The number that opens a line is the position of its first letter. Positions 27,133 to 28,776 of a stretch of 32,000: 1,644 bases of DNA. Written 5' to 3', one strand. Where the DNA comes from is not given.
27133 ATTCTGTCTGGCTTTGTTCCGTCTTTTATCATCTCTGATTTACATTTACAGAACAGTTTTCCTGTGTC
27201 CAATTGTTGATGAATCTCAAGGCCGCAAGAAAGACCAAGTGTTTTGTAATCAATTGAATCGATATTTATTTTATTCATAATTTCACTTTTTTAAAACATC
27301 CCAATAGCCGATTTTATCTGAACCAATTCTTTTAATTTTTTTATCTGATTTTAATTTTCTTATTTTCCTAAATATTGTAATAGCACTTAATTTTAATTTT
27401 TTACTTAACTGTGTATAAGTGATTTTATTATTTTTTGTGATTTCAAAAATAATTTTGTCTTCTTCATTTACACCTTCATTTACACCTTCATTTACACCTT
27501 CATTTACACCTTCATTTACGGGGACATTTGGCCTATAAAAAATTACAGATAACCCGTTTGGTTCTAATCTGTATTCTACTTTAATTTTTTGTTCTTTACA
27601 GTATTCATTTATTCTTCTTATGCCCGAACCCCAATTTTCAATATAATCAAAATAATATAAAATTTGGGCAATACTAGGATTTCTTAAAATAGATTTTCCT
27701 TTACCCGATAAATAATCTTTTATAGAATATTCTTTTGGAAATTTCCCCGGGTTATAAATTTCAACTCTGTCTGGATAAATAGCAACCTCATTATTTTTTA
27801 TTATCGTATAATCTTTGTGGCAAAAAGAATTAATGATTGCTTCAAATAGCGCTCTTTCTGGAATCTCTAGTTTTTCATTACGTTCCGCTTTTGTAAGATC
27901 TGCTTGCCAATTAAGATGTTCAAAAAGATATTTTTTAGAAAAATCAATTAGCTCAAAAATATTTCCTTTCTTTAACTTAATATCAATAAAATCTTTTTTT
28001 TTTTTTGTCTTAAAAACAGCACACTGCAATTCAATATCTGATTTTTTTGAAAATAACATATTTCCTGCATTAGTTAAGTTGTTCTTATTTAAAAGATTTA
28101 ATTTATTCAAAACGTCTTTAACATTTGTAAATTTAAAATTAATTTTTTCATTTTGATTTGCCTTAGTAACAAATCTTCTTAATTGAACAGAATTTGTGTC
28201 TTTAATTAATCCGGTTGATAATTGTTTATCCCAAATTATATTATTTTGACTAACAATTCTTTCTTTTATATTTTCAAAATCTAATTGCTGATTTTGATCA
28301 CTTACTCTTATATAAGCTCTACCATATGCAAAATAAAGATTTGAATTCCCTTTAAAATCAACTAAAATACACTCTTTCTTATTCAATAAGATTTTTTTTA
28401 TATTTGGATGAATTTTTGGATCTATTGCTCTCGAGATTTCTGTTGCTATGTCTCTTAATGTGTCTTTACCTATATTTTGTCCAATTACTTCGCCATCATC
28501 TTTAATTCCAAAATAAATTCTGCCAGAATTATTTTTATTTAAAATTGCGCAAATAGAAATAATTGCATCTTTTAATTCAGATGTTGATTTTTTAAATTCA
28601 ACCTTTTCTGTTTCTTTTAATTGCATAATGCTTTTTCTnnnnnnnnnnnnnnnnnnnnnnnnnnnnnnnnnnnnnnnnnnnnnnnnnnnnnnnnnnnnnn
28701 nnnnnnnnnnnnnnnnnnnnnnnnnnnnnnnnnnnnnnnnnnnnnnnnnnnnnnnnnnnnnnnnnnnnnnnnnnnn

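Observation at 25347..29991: A Schlafen-like AlbA_2/HATPase_c_4/wHTH gene is wedged inside the gatD-gatE unit with 12-nt and 4-nt spacers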

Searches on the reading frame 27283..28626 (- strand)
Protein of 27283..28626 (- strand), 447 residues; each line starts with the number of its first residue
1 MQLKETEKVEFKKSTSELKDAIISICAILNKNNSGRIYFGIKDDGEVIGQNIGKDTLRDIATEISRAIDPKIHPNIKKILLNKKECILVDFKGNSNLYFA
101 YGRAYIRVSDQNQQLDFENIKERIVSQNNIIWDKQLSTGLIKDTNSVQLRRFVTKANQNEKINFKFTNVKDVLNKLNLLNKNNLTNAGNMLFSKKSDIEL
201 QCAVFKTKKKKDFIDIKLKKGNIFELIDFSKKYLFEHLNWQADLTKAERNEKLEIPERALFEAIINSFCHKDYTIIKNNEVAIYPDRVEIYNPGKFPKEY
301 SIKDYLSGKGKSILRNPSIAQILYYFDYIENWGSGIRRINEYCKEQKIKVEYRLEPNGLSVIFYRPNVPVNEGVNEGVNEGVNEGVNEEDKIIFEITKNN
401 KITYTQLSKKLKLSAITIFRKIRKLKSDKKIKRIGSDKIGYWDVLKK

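Call 3: search_protein_families(library=pfam, proteins=[window:27283-28626:-], max_evalue=0.01)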
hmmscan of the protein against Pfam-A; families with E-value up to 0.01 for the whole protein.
window:27283-28626:- (447 aa): 3 families
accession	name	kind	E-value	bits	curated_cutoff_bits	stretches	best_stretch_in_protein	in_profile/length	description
PF13749.12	HATPase_c_4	-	1.7e-19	70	26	1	280-363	5-89/89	Putative ATP-dependent DNA helicase recG C-terminal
PF04326.19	SLFN_AlbA_2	-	6.7e-19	69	25.3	1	5-115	1-117/118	Schlafen, AlbA_2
PF13412.12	HTH_24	-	1.8e-06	27.9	21.9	1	391-432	7-48/48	Winged helix-turn-helix DNA-binding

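Call 4: search_protein_families(library=ncbifam, proteins=[window:27283-28626:-], max_evalue=0.01)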
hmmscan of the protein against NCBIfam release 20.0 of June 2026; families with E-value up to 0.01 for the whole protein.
window:27283-28626:- (447 aa): 2 families
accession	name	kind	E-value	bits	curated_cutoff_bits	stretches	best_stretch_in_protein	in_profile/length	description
NF053758.1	ChrTpTrnRegChrS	equivalog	0.0015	18.3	250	1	387-433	13-60/158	chromate efflux transcriptional regulator ChrS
NF008384.0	PRK11179.1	equivalog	0.0054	16.6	227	1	390-432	12-54/153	transcriptional regulator AsnC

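Call 6: find_homologous_proteins(query=window:27283-28626:-, max_evalue=0.00001)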
Query window:27283-28626:- (447 aa): 924 proteins with E <= 0.00001 among 8000 candidates; the best 120 are listed.
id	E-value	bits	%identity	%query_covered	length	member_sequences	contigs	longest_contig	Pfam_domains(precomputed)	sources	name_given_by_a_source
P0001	1.5e-247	840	85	100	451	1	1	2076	PF13412.13,PF13749.13,PF04326.20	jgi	-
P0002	1.6e-224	764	79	100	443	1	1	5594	PF08279.19,PF13749.13,PF08280.18,PF04326.20,PF08220.19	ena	-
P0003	1.2e-216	738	77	100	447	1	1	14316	PF13749.13,PF04326.20,PF08220.19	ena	-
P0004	1.5e-167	576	62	99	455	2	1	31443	PF08279.19,PF13749.13,PF04326.20,PF08220.19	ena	-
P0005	5.0e-127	442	47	100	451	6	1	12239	PF13749.13,PF04326.20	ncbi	-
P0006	3.4e-124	433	49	100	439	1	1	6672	PF13749.13,PF04326.20,PF08220.19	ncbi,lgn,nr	ncbi:MAG: ATP-binding protein [Nanoarchaeota archaeon]|nr:ATP-binding protein [Nanoarchaeota archaeo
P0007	4.1e-123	430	48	99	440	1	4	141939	PF13412.13,PF08279.19,PF13749.13,PF04326.20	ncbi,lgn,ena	-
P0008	1.7e-122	427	47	99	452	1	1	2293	PF13412.13,PF08279.19,PF13749.13,PF04326.20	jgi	jgi:ATP-dependent DNA helicase RecG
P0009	2.6e-122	427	47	100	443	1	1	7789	PF13412.13,PF13749.13,PF04326.20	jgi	-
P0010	6.5e-122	426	47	98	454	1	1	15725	PF13749.13,PF04326.20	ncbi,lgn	-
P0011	2.4e-121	424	45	100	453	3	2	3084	PF13749.13,PF04326.20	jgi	jgi:ATP-dependent DNA helicase RecG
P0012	8.4e-121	422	47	100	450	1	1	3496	PF13749.13,PF04326.20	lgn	-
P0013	1.1e-120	421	46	99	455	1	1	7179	PF13412.13,PF13749.13,PF01978.26,PF04326.20,PF02002.24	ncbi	ncbi:MAG: ATP-binding protein [Nanoarchaeota archaeon]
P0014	1.2e-120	421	45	100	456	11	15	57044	PF08279.19,PF13749.13,PF04326.20,PF12802.14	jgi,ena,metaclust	metaclust:\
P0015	4.3e-120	420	46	100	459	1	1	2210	PF01047.29,PF13412.13,PF13749.13,PF04326.20,PF13404.13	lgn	-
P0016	4.5e-120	420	45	100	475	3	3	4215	PF13412.13,PF13749.13,PF04326.20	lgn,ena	-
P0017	5.9e-120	419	48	99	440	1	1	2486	PF13412.13,PF08279.19,PF13749.13,PF04326.20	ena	-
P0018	8.8e-120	419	44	100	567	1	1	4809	PF13412.13,PF13749.13,PF13384.13,PF04326.20,PF09837.16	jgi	jgi:ATP-dependent DNA helicase RecG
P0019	1.2e-119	418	47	99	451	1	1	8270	PF13412.13,PF13749.13,PF04326.20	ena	-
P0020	2.3e-119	417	47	99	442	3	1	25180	PF13412.13,PF08279.19,PF13749.13,PF04326.20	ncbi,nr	ncbi:MAG: putative DNA binding domain-containing protein [Nanoarchaeota archaeon]|nr:putative DNA bi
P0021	3.1e-119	417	46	99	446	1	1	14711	PF13412.13,PF08279.19,PF13749.13,PF02082.27,PF04326.20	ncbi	-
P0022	3.5e-119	417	47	99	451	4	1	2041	PF13412.13,PF13749.13,PF04326.20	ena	-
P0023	4.2e-119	416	44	100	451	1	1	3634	PF13412.13,PF13749.13,PF04326.20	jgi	jgi:ATP-dependent DNA helicase RecG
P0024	1.0e-118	415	46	100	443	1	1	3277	PF13412.13,PF08279.19,PF13749.13,PF04326.20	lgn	-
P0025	1.5e-118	415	45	100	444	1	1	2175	PF13412.13,PF08279.19,PF13749.13,PF04326.20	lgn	-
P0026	1.8e-118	414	47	99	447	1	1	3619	PF13749.13,PF04326.20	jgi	jgi:ATP-dependent DNA helicase RecG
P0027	1.8e-118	414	45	100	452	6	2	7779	PF13412.13,PF08279.19,PF13749.13,PF04326.20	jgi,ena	-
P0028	2.1e-118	414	46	98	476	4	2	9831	PF13749.13,PF04326.20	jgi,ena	-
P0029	2.5e-118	414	46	100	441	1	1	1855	PF13412.13,PF13749.13,PF04326.20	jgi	-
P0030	3.9e-118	413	47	99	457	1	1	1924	PF13412.13,PF08279.19,PF13749.13,PF04326.20,PF12802.14,PF08220.19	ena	-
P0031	8.9e-118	412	44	100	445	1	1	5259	PF13412.13,PF08279.19,PF13749.13,PF04326.20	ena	-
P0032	2.1e-117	411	43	99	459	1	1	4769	PF13412.13,PF13749.13,PF04326.20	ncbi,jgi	jgi:ATP-dependent DNA helicase RecG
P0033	2.0e-116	407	46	99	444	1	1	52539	PF13749.13,PF04326.20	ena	-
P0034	2.4e-116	407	45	99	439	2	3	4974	PF08279.19,PF13749.13,PF04326.20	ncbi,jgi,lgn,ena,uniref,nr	ncbi:MAG: transcriptional regulator [Candidatus Portnoybacteria bacterium CG10_big_fil_rev_8_21_14_0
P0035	3.7e-116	407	46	99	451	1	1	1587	PF13412.13,PF13749.13,PF04326.20,PF08220.19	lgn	-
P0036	2.0e-115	404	45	100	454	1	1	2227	PF13412.13,PF08279.19,PF13749.13,PF04326.20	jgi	jgi:ATP-dependent DNA helicase RecG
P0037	5.5e-115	403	44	98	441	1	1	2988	PF13749.13,PF04326.20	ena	-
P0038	8.1e-115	402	43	99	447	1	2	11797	PF13412.13,PF13749.13,PF04326.20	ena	-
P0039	1.0e-114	402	42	100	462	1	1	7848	PF13412.13,PF13749.13,PF04326.20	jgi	jgi:ATP-dependent DNA helicase RecG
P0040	2.4e-114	401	43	100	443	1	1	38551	PF13412.13,PF13749.13,PF04326.20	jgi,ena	-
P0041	4.6e-114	400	44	99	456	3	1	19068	PF13412.13,PF13749.13,PF04326.20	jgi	-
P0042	4.8e-114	400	46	99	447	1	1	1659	PF13749.13,PF04326.20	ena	-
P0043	5.9e-114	399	47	99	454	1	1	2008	PF01047.29,PF13412.13,PF08279.19,PF13749.13,PF04326.20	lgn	-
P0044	7.5e-114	399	42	99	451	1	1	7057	PF13749.13,PF04326.20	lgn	-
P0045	9.5e-114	399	42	99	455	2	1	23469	PF13412.13,PF08279.19,PF13749.13,PF04326.20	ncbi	-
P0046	1.4e-113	398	46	100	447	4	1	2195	PF13412.13,PF13749.13,PF04326.20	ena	-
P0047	1.5e-113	398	46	100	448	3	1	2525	PF13749.13,PF04326.20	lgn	-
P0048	1.6e-113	398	44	98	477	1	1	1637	PF13412.13,PF13749.13,PF04326.20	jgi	jgi:ATP-dependent DNA helicase RecG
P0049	1.6e-113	398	43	100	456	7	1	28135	PF13412.13,PF13749.13,PF04326.20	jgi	-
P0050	2.0e-113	398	43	99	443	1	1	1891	PF13412.13,PF13749.13,PF04326.20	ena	-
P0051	2.2e-113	397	45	99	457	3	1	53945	PF08279.19,PF13749.13,PF04326.20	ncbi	-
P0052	2.2e-113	397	44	100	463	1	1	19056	PF01047.29,PF13412.13,PF13749.13,PF04326.20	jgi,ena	-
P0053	7.7e-113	396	46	99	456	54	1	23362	PF13412.13,PF08279.19,PF13749.13,PF04326.20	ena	-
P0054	1.0e-112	395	44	100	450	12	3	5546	PF13749.13,PF04326.20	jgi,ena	-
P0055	1.4e-112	395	43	99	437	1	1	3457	PF13749.13,PF04326.20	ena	-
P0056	3.1e-112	394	44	99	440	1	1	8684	PF08279.19,PF13749.13,PF02082.27,PF04326.20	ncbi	-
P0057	4.7e-112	393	42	99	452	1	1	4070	PF01047.29,PF13412.13,PF08279.19,PF13749.13,PF01022.27,PF04703.19,PF04326.20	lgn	-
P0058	8.9e-112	392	45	98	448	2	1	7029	PF13749.13,PF04326.20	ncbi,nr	ncbi:TPA: transcriptional regulator [Candidatus Woesearchaeota archaeon]|nr:transcriptional regulato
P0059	9.6e-112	392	45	99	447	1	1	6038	PF13412.13,PF08279.19,PF13749.13,PF04326.20,PF12802.14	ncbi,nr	ncbi:putative DNA binding domain-containing protein [archaeon]|nr:putative DNA binding domain-contai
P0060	9.9e-112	392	43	98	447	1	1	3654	PF13749.13,PF04326.20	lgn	-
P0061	1.0e-111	392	45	99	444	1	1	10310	PF13749.13,PF04326.20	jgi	-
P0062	1.6e-111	391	44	99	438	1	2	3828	PF13749.13,PF04326.20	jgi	-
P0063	1.9e-111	391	42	99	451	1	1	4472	PF13749.13,PF04326.20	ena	-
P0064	3.6e-111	390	42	99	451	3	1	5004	PF13412.13,PF13749.13,PF04326.20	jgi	-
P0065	3.7e-111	390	40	100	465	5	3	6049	PF01047.29,PF13412.13,PF08279.19,PF13749.13,PF13338.13,PF04326.20,PF13404.13,PF12802.14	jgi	jgi:ATP-dependent DNA helicase RecG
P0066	3.9e-111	390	45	98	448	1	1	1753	PF13749.13,PF04326.20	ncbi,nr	ncbi:transcriptional regulator [bacterium]|nr:transcriptional regulator [bacterium]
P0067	4.1e-111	390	42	100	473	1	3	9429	PF13412.13,PF13749.13,PF04326.20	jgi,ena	-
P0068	4.4e-111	390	42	99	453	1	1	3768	PF13412.13,PF08279.19,PF13749.13,PF04326.20,PF01726.23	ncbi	-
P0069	6.4e-111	389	41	99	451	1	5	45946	PF13749.13,PF04326.20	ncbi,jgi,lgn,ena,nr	ncbi:MAG: putative DNA binding domain-containing protein [Candidatus Omnitrophica bacterium]|nr:puta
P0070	6.6e-111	389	45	99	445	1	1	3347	PF13749.13,PF04326.20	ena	-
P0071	7.3e-111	389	48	83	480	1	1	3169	PF13749.13,PF04326.20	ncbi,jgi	-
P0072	9.6e-111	389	42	99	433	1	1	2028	PF13412.13,PF13749.13,PF04326.20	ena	-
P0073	1.0e-110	389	42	99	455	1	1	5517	PF01047.29,PF13412.13,PF08279.19,PF13749.13,PF04326.20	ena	-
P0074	1.1e-110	389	43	100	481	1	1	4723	PF13412.13,PF08279.19,PF13749.13,PF04326.20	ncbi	ncbi:MAG: ATP-binding protein [Spirochaetota bacterium]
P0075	1.3e-110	388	42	99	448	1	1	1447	PF12840.14,PF13412.13,PF13749.13,PF04326.20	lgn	-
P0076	1.4e-110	388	44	100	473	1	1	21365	PF13412.13,PF08279.19,PF13749.13,PF01978.26,PF04326.20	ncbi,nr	ncbi:MAG: putative DNA binding domain-containing protein [Elusimicrobia bacterium]|nr:putative DNA b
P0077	1.7e-110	388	44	99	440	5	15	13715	PF08279.19,PF13749.13,PF04326.20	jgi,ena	-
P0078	2.0e-110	388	43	98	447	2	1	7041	PF13749.13,PF04326.20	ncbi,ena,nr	ncbi:MAG TPA: transcriptional regulator [Candidatus Atribacteria bacterium]|nr:transcriptional regul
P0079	2.0e-110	388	44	99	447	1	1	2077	PF13412.13,PF13749.13,PF04326.20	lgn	-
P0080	2.5e-110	387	44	99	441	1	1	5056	PF13412.13,PF13749.13,PF04326.20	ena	-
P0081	3.1e-110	387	43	99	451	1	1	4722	PF13412.13,PF13749.13,PF04326.20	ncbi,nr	ncbi:MAG: ATP-binding protein [Thermoplasmata archaeon]|nr:ATP-binding protein [Thermoplasmata archa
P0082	4.8e-110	386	44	98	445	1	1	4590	PF13749.13,PF04326.20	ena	-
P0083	4.8e-110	386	44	98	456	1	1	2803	PF01047.29,PF13412.13,PF08279.19,PF13749.13,PF04326.20,PF12802.14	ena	-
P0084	8.4e-110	386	44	100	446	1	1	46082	PF01047.29,PF13412.13,PF13749.13,PF04326.20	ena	-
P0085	1.2e-109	385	43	100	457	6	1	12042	PF13412.13,PF08279.19,PF13749.13,PF04326.20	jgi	-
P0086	1.2e-109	385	43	99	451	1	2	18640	PF13412.13,PF13749.13,PF04326.20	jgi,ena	-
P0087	1.3e-109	385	43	99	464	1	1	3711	PF12840.14,PF13412.13,PF08279.19,PF13749.13,PF01022.27,PF04326.20,PF12116.15,PF12802.14,PF08220.19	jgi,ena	-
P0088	1.8e-109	385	43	98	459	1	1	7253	PF01047.29,PF13412.13,PF08279.19,PF13749.13,PF04326.20,PF12802.14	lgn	-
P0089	1.9e-109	384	44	98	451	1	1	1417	PF13749.13,PF04326.20,PF08220.19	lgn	-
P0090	2.0e-109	384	41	100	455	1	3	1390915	PF13412.13,PF13749.13,PF04326.20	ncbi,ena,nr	ncbi:MAG: transcriptional regulator [Candidatus Altiarchaeales archaeon IMC4]|nr:MAG: transcriptiona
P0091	2.2e-109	384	44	100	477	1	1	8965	PF13749.13,PF04326.20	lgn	-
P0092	3.2e-109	384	41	99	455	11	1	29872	PF01047.29,PF13412.13,PF08279.19,PF13749.13,PF01022.27,PF04326.20,PF12802.14,PF01325.26,PF01726.23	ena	-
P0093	4.3e-109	383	45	98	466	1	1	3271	PF13749.13,PF04326.20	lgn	-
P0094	5.6e-109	383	48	81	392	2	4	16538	PF13749.13,PF04326.20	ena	-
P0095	6.6e-109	383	41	99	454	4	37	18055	PF13412.13,PF08279.19,PF13749.13,PF01022.27,PF13601.13,PF04326.20,PF01726.23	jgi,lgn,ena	-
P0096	7.2e-109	383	45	98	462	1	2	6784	PF13412.13,PF08279.19,PF13749.13,PF04326.20,PF12802.14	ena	-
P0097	7.7e-109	383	43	100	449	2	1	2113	PF13749.13,PF04326.20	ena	-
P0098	9.2e-109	382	43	100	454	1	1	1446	PF13412.13,PF13749.13,PF04326.20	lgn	-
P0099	1.1e-108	382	41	99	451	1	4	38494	PF13412.13,PF08279.19,PF13749.13,PF01022.27,PF04326.20,PF12802.14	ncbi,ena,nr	ncbi:MAG: putative DNA binding domain-containing protein [Candidatus Omnitrophica bacterium]|nr:puta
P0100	1.1e-108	382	42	100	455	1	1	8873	PF13749.13,PF04326.20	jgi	jgi:ATP-dependent DNA helicase RecG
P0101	1.4e-108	382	41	99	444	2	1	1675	PF13412.13,PF13749.13,PF04326.20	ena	-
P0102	1.6e-108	381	43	98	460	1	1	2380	PF01047.29,PF13412.13,PF08279.19,PF13749.13,PF04326.20,PF12802.14,PF13545.13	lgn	-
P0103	1.7e-108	381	44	98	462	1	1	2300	PF01047.29,PF13412.13,PF08279.19,PF13749.13,PF04326.20,PF12802.14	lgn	-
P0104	1.7e-108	381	40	99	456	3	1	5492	PF01047.29,PF13412.13,PF08279.19,PF13749.13,PF01022.27,PF08280.18,PF04326.20,PF12802.14,PF01325.26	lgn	-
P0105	1.9e-108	381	49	83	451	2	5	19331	PF13749.13,PF04326.20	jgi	jgi:ATP-dependent DNA helicase RecG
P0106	2.6e-108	381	45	98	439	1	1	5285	PF13749.13,PF04326.20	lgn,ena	-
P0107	2.6e-108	381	41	100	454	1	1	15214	PF01047.29,PF13412.13,PF08279.19,PF13749.13,PF01022.27,PF08280.18,PF04326.20,PF12802.14,PF01325.26,PF01726.23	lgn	-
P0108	2.8e-108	381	43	98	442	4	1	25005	PF13749.13,PF04326.20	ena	-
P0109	5.5e-108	380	43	99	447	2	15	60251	PF13749.13,PF04326.20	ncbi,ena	-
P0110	6.6e-108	379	43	99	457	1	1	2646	PF13749.13,PF04326.20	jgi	-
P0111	7.4e-108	379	40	99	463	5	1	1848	PF01047.29,PF13412.13,PF08279.19,PF13749.13,PF01022.27,PF08280.18,PF04326.20,PF12802.14,PF01325.26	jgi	jgi:ATP-dependent DNA helicase RecG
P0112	9.1e-108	379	46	98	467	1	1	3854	PF13412.13,PF08279.19,PF13749.13,PF04326.20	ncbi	-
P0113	1.2e-107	379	44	98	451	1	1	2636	PF13749.13,PF04326.20,PF08220.19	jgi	jgi:ATP-dependent DNA helicase RecG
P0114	1.3e-107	379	42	100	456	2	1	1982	PF08279.19,PF13749.13,PF04326.20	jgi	-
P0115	1.7e-107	378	44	99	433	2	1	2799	PF13412.13,PF13749.13,PF04326.20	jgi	jgi:ATP-dependent DNA helicase RecG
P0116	2.8e-107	377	43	99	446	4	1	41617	PF13749.13,PF04326.20,PF08220.19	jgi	-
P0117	1.2e-106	375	43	99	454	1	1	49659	PF13412.13,PF13749.13,PF04326.20,PF16365.12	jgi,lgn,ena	-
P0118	1.5e-106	375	42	99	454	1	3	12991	PF01047.29,PF13412.13,PF08279.19,PF13749.13,PF01022.27,PF08280.18,PF04326.20,PF01325.26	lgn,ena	-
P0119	1.5e-106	375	44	99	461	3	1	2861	PF13412.13,PF13749.13,PF04326.20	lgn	-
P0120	2.0e-106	375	41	99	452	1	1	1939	PF01047.29,PF13412.13,PF08279.19,PF13749.13,PF04326.20,PF12802.14,PF01726.23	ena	-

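Call 7: find_encoding_contigs(protein=window:27283-28626:-, flank=10000, max_places=10)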
Protein window:27283-28626:- (447 aa): no gene with exactly this product is on record in the collection.

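Call 8: search_protein_families(library=padloc, proteins=[window:27283-28626:-], max_evalue=0.01)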
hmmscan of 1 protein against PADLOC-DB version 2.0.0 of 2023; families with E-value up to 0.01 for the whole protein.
window:27283-28626:- (447 aa): 7 families
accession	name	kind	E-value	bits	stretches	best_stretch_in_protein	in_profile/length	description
PDLC02402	Aga_SIR2-PNTD1-PNTD2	-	1.6e-13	47.7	1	148-352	331-548/876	Class I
PDLC02418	Aga_SIR2-Kinase-PNTD1-PNTD2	-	6.7e-08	29.2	1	219-352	285-426/756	Class I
PDLC01434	CasR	-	0.00068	17.5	1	385-438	125-178/191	"CAS-I,CAS-II,CAS-III,CAS-IV,CAS-V,CAS-VI; associated_signaling"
PDLC01044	Csa3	-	0.0029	15.5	1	385-427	133-175/194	Type I-A associated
PDLC01852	CARF3--CARF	-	0.0041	15.1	0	387-433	143-189/208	-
PDLC01850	CARF3--CARF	-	0.0041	15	1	384-428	142-186/209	-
PDLC01849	CARF3--CARF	-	0.0043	14.8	0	385-433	135-183/197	-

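Call 9: find_encoding_contigs(protein=P0003, flank=6000, max_places=4)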
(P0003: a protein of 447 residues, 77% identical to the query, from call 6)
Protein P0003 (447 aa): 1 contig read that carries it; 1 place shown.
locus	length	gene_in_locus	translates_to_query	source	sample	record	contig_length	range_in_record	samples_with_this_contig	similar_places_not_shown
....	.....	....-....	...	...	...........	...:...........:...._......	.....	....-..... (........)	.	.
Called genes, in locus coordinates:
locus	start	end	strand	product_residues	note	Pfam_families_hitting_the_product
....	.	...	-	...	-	?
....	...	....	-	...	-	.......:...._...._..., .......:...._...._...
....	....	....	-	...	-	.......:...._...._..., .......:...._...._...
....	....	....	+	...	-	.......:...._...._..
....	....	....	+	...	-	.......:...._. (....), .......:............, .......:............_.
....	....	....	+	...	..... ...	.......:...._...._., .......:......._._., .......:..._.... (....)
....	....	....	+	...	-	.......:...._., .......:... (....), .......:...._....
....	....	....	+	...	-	-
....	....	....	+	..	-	-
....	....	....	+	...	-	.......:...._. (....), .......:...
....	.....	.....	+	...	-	-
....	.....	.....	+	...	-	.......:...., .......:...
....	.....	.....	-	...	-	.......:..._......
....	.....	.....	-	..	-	-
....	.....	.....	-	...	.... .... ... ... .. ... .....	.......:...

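Call 10: find_encoding_contigs(protein=P0004, flank=6000, max_places=4)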
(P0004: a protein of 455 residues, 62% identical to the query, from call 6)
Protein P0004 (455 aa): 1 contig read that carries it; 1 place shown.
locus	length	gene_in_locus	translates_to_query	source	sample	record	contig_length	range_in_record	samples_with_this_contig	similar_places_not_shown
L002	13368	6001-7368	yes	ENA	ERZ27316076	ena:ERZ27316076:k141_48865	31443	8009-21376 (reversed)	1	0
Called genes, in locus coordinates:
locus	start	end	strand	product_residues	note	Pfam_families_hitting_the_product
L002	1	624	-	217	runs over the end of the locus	PF22175:Ogg-HhH (weak), PF00730:HhH-GPD, PF00633:HHH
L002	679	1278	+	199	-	PF09335:VTT_dom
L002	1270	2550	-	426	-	PF19289:PmbA_TldD_3rd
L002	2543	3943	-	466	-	PF01523:PmbA_TldD_1st, PF19289:PmbA_TldD_3rd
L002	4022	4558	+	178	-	PF04138:GtrA_DPMS_TM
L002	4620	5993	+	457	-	PF00710:Asparaginase, PF17763:Asparaginase_C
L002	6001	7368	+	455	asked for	PF04326:SLFN_AlbA_2, PF13749:HATPase_c_4, PF08220:HTH_DeoR (weak), PF08279:HTH_11 (faint)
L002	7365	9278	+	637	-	PF02934:GatB_N, PF02938:GAD (weak), PF02637:GatB_Yqey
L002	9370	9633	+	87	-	-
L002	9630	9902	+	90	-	-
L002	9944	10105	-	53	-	PF09853:DUF2080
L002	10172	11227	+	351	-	-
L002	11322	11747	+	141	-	-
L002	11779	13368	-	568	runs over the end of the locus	PF13662:Toprim_4 (faint), PF01751:Toprim (faint)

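Call 11: find_encoding_contigs(protein=P0002, flank=6000, max_places=4)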
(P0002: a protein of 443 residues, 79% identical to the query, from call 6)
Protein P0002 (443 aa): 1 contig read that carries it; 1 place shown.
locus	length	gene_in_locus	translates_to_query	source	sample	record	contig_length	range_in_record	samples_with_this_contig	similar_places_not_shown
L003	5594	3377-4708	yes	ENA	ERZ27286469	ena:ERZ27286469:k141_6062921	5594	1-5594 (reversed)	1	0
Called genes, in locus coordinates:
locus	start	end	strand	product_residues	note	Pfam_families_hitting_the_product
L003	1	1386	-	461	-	PF01523:PmbA_TldD_1st, PF19289:PmbA_TldD_3rd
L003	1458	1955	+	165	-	PF04138:GtrA_DPMS_TM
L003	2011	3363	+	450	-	PF18195:GatD_N (weak), PF00710:Asparaginase, PF17763:Asparaginase_C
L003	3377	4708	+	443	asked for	PF04326:SLFN_AlbA_2, PF13749:HATPase_c_4, PF08220:HTH_DeoR, PF08279:HTH_11 (weak), PF08280:HTH_Mga (weak)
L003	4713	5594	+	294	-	?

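Call 12: find_encoding_contigs(protein=P0001, flank=6000, max_places=4)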
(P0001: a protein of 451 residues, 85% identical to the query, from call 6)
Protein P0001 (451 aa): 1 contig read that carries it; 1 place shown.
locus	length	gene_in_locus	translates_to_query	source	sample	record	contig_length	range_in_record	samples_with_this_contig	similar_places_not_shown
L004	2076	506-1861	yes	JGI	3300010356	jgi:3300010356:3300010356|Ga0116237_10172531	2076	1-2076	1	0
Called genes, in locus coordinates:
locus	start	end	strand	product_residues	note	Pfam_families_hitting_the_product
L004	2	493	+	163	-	?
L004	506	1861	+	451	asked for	PF04326:SLFN_AlbA_2, PF13749:HATPase_c_4, PF13412:HTH_24 (weak)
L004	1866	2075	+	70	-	?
